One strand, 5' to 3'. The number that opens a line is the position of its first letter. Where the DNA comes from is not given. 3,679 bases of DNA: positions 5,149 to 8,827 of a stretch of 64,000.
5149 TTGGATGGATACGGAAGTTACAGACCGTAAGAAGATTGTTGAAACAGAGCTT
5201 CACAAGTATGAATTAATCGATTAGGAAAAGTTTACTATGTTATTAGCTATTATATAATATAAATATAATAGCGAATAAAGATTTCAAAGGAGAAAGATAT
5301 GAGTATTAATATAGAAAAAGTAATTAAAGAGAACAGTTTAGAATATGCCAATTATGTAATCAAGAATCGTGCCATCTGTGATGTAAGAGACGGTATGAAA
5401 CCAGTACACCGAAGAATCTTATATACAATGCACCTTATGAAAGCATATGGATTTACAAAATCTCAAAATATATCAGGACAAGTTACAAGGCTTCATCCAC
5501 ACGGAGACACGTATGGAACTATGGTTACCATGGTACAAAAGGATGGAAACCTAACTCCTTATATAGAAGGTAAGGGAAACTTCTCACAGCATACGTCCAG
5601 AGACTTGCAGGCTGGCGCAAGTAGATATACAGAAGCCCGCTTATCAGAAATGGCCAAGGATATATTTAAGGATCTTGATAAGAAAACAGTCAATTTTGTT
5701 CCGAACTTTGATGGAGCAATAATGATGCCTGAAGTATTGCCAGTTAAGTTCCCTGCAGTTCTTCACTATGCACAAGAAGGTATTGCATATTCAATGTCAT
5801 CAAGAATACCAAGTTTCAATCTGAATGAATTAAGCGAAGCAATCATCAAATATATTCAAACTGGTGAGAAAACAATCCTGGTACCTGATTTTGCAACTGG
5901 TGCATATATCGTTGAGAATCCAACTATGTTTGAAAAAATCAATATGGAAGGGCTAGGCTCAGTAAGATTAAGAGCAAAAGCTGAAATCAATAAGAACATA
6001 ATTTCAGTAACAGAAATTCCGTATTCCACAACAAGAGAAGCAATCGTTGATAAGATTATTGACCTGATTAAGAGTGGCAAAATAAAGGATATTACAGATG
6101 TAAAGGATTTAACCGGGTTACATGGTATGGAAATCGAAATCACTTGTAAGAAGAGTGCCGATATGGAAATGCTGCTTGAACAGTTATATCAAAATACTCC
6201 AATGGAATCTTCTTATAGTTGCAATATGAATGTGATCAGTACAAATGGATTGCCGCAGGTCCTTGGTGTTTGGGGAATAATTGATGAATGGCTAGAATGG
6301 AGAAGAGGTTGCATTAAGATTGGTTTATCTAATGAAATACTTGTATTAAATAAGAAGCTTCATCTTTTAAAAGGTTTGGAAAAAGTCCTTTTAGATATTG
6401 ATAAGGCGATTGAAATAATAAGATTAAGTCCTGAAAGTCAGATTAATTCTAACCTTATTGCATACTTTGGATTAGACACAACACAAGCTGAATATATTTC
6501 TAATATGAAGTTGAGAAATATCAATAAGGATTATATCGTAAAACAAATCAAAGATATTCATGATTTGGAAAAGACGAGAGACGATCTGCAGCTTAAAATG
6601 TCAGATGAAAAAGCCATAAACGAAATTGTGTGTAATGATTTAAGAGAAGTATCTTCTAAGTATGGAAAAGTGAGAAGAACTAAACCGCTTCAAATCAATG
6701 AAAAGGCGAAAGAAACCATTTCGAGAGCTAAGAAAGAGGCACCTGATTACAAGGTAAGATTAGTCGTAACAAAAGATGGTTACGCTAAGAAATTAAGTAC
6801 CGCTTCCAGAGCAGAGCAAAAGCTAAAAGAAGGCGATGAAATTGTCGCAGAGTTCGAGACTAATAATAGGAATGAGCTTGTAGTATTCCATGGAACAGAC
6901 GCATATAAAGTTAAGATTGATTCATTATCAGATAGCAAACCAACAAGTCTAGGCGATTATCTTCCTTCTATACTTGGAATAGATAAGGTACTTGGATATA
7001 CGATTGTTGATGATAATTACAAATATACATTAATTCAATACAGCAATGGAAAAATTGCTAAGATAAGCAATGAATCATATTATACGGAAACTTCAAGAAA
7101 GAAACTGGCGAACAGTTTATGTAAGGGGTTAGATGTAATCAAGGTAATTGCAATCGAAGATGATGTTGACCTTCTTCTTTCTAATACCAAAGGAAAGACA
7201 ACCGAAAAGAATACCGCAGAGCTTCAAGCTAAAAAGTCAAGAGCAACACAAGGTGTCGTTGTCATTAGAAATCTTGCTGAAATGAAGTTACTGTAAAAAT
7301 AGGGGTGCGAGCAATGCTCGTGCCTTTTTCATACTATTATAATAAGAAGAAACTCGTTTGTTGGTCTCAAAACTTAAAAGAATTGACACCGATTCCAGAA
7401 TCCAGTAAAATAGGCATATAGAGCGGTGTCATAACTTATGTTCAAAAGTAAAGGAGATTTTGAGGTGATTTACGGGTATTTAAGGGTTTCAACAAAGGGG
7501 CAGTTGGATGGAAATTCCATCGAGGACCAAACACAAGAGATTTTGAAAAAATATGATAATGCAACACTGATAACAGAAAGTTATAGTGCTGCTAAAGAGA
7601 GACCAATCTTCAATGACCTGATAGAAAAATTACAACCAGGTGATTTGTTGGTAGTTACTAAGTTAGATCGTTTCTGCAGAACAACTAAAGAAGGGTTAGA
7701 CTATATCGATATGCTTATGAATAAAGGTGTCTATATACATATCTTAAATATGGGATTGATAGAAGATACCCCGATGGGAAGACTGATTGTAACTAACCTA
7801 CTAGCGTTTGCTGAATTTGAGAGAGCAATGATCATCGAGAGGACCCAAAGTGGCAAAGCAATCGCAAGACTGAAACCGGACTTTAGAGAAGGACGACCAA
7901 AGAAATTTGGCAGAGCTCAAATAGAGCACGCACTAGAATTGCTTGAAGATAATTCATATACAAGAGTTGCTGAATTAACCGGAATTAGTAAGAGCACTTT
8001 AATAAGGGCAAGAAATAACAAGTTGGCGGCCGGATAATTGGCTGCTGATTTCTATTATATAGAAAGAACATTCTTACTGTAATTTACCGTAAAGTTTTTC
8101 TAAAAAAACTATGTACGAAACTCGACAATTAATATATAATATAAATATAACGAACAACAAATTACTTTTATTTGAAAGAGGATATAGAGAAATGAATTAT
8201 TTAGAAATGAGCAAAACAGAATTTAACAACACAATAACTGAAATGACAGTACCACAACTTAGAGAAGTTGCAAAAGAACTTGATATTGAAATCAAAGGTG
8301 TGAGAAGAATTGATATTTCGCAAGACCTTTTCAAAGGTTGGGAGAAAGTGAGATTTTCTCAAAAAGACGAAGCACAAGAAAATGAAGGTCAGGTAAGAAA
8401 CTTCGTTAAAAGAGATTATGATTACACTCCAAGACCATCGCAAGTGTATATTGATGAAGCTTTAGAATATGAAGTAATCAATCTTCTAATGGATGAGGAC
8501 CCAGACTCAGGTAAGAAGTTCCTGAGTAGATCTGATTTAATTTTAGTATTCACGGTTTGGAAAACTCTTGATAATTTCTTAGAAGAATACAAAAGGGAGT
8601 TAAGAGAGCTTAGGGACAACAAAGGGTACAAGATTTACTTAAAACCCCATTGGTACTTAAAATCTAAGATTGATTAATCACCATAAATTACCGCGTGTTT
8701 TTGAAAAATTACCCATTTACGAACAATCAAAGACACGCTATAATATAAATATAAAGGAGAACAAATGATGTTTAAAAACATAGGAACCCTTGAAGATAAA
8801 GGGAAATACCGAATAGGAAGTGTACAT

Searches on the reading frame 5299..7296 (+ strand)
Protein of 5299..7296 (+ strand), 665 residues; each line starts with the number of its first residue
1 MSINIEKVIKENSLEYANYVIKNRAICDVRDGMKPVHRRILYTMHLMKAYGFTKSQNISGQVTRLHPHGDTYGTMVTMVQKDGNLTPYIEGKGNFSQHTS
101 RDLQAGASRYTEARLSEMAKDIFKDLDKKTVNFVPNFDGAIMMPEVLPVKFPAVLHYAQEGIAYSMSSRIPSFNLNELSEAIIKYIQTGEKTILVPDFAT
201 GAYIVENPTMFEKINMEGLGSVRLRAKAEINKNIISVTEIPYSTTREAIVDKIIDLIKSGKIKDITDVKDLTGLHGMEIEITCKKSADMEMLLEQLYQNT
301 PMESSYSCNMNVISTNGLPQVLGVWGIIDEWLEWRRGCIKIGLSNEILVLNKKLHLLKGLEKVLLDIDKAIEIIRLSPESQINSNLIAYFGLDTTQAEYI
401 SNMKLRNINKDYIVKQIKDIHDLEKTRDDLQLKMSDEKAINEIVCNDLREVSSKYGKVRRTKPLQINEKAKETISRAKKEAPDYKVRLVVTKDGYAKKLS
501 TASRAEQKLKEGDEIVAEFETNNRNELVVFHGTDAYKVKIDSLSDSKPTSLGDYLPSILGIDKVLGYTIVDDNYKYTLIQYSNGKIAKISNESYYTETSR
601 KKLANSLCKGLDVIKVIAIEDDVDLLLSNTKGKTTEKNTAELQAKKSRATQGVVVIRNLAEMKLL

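Call 24: search_protein_families(library=pfam, proteins=[window:5299-7296:+], max_evalue=0.001)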
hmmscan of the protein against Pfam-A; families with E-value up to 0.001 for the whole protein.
window:5299-7296:+ (665 aa): 1 family
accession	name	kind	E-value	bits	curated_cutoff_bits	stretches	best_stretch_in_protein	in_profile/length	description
PF00521.26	DNA_topoisoIV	-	1.7e-102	344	31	1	24-448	1-431/432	DNA gyrase/topoisomerase IV, subunit A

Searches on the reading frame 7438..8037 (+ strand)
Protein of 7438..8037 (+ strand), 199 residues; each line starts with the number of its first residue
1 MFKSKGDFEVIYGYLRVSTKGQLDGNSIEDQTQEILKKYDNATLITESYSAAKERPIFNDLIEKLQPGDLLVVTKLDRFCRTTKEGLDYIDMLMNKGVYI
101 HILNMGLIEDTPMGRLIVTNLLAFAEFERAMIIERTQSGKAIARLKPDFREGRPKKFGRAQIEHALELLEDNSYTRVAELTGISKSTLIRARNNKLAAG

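Call 24: search_protein_families(library=pfam, proteins=[window:7438-8037:+], max_evalue=0.001)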
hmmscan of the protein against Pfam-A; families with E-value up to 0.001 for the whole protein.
window:7438-8037:+ (199 aa): 3 families
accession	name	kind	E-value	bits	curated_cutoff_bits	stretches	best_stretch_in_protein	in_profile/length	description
PF00239.26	Resolvase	-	6.1e-33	114.4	23.3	1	11-145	1-141/145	Resolvase, N terminal domain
PF18010.7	HTH_49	-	0.00012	22.5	27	1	164-189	1-26/29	Cry35Ab1 HTH C-terminal domain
PF02796.21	HTH_7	-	0.00016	22.1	23.8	1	152-190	1-40/45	Helix-turn-helix domain of resolvase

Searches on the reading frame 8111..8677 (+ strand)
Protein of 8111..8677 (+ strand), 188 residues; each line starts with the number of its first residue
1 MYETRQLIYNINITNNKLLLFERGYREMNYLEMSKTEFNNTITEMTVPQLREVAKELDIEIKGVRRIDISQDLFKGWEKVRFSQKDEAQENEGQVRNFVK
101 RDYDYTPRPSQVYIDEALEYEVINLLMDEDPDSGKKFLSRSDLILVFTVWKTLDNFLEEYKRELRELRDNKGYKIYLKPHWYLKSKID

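Call 24: search_protein_families(library=pfam, proteins=[window:8111-8677:+], max_evalue=0.001)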
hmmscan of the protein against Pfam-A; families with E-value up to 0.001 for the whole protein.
window:8111-8677:+ (188 aa): 1 family
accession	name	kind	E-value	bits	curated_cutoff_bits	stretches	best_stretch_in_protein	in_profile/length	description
PF07498.18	Rho_N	-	0.00034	21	24.9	1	43-60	3-20/43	Rho termination factor, N-terminal domain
